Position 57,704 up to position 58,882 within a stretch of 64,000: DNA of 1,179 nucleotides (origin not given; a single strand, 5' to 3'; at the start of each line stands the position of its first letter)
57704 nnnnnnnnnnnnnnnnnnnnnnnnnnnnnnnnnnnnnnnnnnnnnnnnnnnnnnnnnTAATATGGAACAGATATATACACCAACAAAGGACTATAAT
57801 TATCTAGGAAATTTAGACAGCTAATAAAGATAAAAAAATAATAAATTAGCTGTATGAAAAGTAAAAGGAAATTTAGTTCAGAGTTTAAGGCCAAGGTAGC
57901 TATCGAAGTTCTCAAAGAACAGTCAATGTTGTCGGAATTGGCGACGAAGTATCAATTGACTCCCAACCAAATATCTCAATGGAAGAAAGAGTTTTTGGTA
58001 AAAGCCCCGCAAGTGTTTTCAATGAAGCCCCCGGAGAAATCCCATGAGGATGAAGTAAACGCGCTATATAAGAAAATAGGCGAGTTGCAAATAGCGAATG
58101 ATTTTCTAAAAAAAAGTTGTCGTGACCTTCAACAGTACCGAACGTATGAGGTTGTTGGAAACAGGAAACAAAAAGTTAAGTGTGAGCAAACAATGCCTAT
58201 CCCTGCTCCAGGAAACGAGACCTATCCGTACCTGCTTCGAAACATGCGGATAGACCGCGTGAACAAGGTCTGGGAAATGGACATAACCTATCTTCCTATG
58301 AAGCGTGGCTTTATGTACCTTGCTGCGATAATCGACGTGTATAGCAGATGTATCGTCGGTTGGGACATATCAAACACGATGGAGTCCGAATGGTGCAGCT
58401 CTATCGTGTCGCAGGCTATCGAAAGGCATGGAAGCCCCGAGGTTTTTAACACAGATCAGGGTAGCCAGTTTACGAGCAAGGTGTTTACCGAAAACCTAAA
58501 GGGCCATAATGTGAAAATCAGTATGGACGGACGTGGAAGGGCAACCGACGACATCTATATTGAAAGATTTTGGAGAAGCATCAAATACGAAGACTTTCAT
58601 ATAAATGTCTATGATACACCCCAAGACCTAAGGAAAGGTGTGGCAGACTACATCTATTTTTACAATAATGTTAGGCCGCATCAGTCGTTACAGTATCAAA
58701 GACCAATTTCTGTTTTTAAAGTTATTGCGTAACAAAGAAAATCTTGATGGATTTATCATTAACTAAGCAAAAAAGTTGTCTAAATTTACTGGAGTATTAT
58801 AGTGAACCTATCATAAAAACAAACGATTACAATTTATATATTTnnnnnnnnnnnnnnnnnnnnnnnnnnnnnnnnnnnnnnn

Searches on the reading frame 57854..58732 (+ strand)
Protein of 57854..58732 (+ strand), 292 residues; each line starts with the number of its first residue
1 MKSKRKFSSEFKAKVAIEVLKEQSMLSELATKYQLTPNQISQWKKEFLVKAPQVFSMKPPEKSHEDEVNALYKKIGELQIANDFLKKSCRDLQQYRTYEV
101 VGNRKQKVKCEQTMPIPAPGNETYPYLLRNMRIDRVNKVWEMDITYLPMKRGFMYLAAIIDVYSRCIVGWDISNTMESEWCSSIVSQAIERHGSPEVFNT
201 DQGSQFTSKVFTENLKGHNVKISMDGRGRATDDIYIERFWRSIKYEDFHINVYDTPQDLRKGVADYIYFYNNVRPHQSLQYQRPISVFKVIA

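Call 79: search_protein_families(library=pfam, proteins=[window:57854-58732:+], max_evalue=0.00001)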
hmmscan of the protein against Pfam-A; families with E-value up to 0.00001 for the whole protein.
window:57854-58732:+ (292 aa): 5 families
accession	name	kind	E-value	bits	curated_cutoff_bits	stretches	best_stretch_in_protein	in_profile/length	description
PF00665.32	rve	-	3.5e-24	85.4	32.6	1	135-229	3-101/102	Integrase core domain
PF13683.12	rve_3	-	5e-13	49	26.5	1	219-284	2-67/67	Integrase core domain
PF01527.26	HTH_Tnp_1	-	4.3e-09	36.9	24.1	1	1-72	1-71/75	Transposase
PF24764.1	rva_4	-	3.9e-07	30.4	26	1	134-244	5-113/194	Integrase core domain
PF13333.12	rve_2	-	2e-06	28.3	22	1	237-285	1-49/56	Integrase core domain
